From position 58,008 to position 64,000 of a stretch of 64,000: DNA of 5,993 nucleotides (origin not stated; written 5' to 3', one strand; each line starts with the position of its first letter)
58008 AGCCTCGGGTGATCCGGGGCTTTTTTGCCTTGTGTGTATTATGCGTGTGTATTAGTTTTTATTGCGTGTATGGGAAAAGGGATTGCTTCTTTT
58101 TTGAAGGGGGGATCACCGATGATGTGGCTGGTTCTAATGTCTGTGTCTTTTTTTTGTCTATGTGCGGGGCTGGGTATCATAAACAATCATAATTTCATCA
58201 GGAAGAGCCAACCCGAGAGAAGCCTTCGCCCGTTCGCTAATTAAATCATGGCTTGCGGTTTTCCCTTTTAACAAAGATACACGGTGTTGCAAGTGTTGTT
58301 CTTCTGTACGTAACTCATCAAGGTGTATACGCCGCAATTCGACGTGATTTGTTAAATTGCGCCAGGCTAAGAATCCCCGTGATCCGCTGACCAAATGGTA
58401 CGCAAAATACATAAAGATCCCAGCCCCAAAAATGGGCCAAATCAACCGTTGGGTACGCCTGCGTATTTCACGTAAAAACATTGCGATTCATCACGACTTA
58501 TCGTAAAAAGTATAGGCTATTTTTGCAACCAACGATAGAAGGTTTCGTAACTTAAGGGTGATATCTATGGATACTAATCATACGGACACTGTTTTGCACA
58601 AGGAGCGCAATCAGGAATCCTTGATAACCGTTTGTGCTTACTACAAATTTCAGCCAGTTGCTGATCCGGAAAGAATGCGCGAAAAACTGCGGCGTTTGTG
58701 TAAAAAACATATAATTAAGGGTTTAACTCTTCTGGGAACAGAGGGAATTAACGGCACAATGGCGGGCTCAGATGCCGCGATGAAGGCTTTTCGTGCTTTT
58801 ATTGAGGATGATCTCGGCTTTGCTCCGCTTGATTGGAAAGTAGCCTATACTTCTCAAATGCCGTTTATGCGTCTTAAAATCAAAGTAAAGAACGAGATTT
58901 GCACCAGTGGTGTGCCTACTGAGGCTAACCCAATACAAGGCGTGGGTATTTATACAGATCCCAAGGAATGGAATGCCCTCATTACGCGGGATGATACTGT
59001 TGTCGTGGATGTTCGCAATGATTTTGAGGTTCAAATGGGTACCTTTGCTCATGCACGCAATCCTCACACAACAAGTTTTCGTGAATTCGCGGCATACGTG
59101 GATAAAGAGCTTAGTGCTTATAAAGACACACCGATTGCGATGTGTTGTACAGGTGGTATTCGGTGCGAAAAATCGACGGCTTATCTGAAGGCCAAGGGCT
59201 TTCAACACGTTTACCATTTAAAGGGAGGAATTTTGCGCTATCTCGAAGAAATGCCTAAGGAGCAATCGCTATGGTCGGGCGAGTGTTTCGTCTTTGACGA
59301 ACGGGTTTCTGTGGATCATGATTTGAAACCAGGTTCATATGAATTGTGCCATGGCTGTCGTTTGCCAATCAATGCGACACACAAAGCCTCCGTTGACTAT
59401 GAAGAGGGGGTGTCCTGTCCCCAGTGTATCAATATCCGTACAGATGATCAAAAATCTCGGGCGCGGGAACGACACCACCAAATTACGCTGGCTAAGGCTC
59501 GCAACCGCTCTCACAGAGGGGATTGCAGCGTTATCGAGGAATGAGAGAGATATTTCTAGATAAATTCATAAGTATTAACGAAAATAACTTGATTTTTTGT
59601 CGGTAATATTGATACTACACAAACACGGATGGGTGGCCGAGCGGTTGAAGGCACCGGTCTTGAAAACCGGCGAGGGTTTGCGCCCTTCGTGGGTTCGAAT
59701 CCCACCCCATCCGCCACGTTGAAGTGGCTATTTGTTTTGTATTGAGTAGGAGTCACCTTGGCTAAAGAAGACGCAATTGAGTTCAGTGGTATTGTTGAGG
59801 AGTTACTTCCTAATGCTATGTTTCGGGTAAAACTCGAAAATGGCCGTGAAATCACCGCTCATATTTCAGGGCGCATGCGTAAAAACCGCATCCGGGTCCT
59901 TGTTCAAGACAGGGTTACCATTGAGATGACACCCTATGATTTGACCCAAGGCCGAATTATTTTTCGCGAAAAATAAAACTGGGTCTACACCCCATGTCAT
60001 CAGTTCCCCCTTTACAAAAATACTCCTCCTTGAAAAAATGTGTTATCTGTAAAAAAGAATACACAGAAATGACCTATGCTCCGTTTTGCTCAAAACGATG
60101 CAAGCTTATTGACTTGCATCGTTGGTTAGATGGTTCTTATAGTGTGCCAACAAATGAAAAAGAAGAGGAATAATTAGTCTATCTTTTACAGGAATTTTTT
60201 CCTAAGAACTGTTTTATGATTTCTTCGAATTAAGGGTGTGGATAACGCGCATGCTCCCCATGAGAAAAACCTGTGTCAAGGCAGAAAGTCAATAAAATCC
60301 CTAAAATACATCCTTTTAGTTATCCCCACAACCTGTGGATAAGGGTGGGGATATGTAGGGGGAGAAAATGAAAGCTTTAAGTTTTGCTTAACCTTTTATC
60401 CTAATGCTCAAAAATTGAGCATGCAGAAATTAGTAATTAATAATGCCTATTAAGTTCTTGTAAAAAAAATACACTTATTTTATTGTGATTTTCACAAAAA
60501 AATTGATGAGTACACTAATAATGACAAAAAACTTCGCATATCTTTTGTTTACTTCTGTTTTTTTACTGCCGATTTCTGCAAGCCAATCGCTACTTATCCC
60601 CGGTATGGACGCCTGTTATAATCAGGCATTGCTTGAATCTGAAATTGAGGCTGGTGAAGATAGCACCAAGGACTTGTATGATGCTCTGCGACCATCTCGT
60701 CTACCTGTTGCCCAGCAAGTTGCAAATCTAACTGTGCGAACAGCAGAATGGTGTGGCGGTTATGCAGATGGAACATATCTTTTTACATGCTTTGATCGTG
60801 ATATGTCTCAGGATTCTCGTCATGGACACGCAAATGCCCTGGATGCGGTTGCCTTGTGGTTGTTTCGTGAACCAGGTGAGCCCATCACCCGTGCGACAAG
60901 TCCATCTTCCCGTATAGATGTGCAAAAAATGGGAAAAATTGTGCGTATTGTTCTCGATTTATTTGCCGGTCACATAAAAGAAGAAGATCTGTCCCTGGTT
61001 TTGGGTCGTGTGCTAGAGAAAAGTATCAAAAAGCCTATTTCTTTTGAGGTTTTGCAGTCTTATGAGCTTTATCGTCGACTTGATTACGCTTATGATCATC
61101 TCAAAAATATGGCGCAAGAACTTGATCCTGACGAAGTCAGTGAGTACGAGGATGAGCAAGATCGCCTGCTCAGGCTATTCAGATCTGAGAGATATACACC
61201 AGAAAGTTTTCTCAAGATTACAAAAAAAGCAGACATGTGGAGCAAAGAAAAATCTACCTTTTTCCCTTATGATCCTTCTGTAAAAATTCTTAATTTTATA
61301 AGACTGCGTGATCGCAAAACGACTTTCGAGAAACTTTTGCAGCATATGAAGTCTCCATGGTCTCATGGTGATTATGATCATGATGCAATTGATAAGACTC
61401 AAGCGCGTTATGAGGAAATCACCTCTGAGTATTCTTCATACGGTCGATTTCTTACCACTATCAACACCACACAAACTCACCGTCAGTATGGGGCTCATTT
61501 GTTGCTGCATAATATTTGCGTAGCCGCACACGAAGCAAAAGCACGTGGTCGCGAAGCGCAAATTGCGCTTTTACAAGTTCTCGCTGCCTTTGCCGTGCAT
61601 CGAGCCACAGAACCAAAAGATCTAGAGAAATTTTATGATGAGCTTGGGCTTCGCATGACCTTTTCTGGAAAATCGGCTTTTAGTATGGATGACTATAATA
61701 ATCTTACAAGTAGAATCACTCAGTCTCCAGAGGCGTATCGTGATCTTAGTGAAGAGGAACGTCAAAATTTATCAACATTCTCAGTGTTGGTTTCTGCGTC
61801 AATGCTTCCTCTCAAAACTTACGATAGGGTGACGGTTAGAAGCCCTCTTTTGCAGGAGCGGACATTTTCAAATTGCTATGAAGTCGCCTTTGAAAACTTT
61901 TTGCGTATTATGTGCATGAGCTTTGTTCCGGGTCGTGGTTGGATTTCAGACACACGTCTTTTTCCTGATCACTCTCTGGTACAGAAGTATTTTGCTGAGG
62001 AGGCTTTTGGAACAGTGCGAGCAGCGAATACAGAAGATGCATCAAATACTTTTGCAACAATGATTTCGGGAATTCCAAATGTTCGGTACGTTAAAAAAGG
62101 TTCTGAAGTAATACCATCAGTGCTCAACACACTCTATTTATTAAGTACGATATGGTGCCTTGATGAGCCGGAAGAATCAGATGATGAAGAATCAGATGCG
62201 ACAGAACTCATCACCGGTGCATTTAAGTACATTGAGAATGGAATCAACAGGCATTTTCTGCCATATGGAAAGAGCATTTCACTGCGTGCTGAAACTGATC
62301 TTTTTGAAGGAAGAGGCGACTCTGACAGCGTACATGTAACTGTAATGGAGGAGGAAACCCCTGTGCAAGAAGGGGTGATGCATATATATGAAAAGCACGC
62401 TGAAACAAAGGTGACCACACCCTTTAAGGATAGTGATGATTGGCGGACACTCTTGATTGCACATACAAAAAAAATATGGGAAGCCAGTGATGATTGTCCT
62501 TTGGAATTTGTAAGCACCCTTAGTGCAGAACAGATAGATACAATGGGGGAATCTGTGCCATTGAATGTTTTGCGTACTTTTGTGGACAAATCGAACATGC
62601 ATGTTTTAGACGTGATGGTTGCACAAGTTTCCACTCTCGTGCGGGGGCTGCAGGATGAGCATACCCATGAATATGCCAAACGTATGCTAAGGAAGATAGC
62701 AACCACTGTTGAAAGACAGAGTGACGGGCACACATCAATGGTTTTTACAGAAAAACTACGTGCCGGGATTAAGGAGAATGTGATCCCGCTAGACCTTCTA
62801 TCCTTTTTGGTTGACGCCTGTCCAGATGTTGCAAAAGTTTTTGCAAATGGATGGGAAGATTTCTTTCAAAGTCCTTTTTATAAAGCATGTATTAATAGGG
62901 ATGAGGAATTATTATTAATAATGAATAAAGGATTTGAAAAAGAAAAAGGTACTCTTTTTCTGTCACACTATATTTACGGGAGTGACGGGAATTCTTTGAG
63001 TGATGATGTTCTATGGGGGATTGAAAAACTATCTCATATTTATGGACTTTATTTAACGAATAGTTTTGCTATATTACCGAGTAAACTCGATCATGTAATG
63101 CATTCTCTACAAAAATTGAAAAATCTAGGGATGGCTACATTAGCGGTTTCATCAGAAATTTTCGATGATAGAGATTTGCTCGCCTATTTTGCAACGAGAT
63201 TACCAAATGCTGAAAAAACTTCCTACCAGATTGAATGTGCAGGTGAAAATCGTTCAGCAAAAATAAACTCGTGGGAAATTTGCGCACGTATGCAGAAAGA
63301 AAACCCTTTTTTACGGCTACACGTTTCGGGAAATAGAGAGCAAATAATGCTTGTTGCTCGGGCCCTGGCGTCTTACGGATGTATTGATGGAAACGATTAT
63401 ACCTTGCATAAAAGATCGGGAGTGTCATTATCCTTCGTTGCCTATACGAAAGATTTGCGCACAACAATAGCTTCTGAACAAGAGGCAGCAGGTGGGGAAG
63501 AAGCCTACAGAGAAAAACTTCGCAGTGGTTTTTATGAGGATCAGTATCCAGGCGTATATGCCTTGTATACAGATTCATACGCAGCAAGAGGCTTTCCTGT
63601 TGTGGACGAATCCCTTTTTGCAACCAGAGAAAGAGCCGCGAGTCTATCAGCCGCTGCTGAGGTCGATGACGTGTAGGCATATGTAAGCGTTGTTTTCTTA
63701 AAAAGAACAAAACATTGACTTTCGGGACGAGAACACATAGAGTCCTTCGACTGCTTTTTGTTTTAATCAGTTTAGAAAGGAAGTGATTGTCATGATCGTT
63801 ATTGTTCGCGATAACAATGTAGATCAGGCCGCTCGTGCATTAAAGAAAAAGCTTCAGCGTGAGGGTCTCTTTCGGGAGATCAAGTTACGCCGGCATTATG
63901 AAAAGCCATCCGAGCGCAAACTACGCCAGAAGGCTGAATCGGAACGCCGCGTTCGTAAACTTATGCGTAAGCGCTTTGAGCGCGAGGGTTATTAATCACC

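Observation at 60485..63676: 1063-aa secreted orphan protein immediately downstream of the tRNA-Ser / infA / yacG housekeeping cluster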

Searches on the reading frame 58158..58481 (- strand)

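Call 4: search_protein_families(library=pfam, proteins=[window:58158-58481:-], max_evalue=0.1)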
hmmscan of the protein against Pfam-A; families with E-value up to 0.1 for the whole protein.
window:58158-58481:- (107 aa): 2 families
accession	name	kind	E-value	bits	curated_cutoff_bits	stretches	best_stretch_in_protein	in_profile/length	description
PF04977.20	DivIC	-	1.8e-10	40.9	28.9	1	22-99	1-75/80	Septum formation initiator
PF04341.17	DUF485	-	0.028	14.8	28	1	4-39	7-43/88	Protein of unknown function, DUF485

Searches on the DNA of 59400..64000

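Call 50: search_rna_families(source=window, start=59400, end=64000, threshold=evalue, max_evalue=1)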
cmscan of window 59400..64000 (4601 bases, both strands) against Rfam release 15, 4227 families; matches with E-value up to 1: 3.
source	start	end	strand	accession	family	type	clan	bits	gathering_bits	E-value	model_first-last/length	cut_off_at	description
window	59627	59713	+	RF00005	tRNA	Gene; tRNA;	CL00001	61.9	29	3.8e-12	1-71/71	no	tRNA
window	59621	59753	+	RF02223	sX4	Gene; sRNA;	-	37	70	2.8e-05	1-167/167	no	Proteobacterial sRNA sX4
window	59662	59713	-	RF04351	Plastid-psbl-rps4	Cis-reg;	-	20.2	68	0.97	1-53/53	no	Plastid-psbl-rps4 3UTR RNA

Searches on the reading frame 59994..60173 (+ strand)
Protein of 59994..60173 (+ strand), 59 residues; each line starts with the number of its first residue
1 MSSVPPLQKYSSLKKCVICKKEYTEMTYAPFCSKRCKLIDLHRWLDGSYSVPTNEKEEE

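Call 4: search_protein_families(library=pfam, proteins=[window:59994-60173:+], max_evalue=0.1)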
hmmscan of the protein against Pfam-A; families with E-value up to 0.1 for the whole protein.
window:59994-60173:+ (59 aa): 5 families
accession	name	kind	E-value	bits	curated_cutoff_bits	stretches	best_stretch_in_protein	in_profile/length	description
PF03884.20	YacG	-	7.3e-15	54.9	25.5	1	15-58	2-48/52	DNA gyrase inhibitor YacG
PF04640.20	PLATZ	-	0.039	15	25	1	9-38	51-79/79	PLATZ transcription factor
PF04438.22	zf-HIT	-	0.077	13.2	24.7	0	14-23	3-12/30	HIT zinc finger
PF12855.13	Ecl1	-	0.09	14.3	28.3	1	16-53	8-45/170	TORC1 inhibitor Ecl family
PF04570.20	zf-FLZ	-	0.094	12.6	23.4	0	8-37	8-44/54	zinc-finger of the FCS-type, C2-C2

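Call 55: find_related_loci(query=window:59994-60170:+, collection=metagenome_contigs, flank=8000)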
Query seq(59 aa) (59 aa) in metagenome_contigs; peptide patterns used: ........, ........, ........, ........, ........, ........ (x = any residue, [..] = any of these).
458 stretches matched a pattern; 129 encode a relative of the query (tblastn E <= 1e-3); the best 80 are kept; 80 distinct loci.
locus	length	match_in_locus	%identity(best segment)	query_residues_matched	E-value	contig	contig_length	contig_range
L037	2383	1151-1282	59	15-58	9e-16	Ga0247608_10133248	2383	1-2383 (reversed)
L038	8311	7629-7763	59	14-59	4e-15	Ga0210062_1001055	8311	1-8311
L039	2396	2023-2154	64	15-58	3e-15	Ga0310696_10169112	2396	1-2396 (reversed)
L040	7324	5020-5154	59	14-59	5e-15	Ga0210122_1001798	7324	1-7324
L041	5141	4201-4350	50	9-58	2e-14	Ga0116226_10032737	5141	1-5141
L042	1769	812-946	59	14-59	3e-14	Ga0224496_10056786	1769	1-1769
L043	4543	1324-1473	53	2-52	4e-14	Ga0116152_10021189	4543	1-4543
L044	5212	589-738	53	2-52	4e-14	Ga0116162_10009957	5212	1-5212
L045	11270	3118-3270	48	8-59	5e-14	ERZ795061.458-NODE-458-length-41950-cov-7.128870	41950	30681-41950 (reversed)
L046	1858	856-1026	48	5-59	4e-14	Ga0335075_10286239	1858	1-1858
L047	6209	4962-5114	48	8-59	5e-14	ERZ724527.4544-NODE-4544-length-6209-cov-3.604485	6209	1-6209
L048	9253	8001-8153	48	8-59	5e-14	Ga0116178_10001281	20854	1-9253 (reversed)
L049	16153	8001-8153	48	8-59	5e-14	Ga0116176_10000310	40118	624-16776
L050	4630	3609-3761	54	8-59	1e-13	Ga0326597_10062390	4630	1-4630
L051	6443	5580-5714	54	14-59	1e-13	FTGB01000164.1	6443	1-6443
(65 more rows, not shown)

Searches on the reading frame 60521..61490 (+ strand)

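Call 43: search_protein_families(library=pfam, proteins=[window:60521-61490:+], max_evalue=10)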
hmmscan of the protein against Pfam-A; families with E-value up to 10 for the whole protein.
window:60521-61490:+ (323 aa): 1 family
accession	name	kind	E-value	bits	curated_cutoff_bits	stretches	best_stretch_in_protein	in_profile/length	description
PF21137.3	ANM3_C2H2_Zf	-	0.042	14.2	27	1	254-285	13-43/46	Protein arginine N-methyltransferase 3, C2H2 zinc finger domain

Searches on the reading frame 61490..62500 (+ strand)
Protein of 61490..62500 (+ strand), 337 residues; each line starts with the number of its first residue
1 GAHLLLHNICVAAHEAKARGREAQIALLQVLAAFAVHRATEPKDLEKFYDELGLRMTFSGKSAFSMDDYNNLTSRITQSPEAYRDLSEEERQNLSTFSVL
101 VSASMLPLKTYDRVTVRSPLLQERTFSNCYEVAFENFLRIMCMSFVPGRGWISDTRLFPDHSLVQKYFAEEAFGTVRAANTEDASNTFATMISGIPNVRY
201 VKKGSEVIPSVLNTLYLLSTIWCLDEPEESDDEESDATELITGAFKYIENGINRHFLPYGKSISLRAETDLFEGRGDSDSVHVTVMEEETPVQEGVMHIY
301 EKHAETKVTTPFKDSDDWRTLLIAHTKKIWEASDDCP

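Call 31: find_homologous_proteins(query=A2, max_evalue=1)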
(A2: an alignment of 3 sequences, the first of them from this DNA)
Query A2 (3 sequences): 7483 candidates shared short words with the query, none scored E <= 1.

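Call 32: search_solved_structures(query=A2, max_evalue=10, show_alignments=2)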
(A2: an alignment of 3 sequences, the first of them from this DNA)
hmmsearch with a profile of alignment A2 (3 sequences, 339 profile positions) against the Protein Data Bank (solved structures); distinct sequences matched with E-value up to 10: 0.

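Call 38: find_related_loci(query=A2, collection=metagenome_contigs, flank=10000)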
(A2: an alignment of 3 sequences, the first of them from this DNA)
Query A2 (337 aa) in metagenome_contigs; peptide patterns used: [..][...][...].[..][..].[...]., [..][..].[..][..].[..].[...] (x = any residue, [..] = any of these).
247 stretches matched a pattern, but none encodes a relative of the query by tblastn (E <= 1e-3).

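Call 41: predict_structure(alignment_id=A2)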
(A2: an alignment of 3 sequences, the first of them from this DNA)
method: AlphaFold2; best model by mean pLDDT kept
length: 337 residues; sequences in the alignment: 3
mean_pLDDT: 38.8   pTM: 0.32
mean pLDDT of the five models: 38.8, 34.7, 34.3, 33.9, 33.5
residues with pLDDT >= 90: 0; 70-90: 5; 50-70: 82; < 50: 250
segments of 3 or more residues with pLDDT < 50: 52-62, 104-337
pLDDT, mean of each block of 10 residues (from residue 1): 57 56 52 57 56 38 57 66 68 59 43 31 32 44 29 28 31 30 37 29 29 34 31 33 30 26 26 26 24 25 27 34 37 32
secondary structure, 60 per line:
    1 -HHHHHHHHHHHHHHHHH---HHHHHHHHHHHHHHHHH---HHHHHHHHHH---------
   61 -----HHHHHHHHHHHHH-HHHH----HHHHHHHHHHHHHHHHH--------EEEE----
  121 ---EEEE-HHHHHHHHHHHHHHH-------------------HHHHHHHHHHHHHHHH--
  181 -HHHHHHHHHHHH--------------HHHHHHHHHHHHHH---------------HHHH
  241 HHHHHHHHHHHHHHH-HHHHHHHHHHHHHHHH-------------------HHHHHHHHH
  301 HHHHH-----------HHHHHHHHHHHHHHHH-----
elements in order: H2-18 H22-38 H42-51 H66-78 H80-83 H88-104 E113-116 E124-127 H129-143 H163-178 H182-193 H208-221 H237-255 H257-272 H292-305 H317-332

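Call 42: search_protein_families(library=pfam, alignment_id=A2, max_evalue=10)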
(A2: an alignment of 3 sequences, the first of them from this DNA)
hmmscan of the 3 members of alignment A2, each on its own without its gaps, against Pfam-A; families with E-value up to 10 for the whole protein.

A. member 1, seq(337 aa): 0 families

B. families by the number of members that match (of 3 scanned): 4 families
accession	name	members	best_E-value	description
PF12616.13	DUF3775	1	0.042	Protein of unknown function (DUF3775)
PF24469.2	F54D1_6_C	1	0.076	F54D1.6, C-terminal Sushi-like domain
PF22712.1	SNaCT7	1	0.19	Short NACHT-associated C-Terminal domain, family 7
PF21184.3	HAT1_C_fung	1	2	Fungal HAT1, C-terminal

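Call 72: find_related_loci(query=A2, collection=viral_contigs, flank=5000)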
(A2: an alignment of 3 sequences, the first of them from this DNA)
Query A2 (337 aa) in viral_contigs; peptide patterns used: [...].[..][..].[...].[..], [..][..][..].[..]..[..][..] (x = any residue, [..] = any of these).
72 stretches matched a pattern, but none encodes a relative of the query by tblastn (E <= 1e-3).

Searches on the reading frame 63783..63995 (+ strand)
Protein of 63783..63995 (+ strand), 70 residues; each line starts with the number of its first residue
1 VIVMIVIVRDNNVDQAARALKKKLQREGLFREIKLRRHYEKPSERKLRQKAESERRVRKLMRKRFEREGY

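Call 4: search_protein_families(library=pfam, proteins=[window:63783-63995:+], max_evalue=0.1)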
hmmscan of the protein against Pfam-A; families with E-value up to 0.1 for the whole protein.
window:63783-63995:+ (70 aa): 1 family
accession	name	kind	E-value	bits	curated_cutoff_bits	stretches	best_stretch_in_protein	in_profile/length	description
PF01165.25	Ribosomal_S21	-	4.4e-17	62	27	1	6-58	2-55/55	Ribosomal protein S21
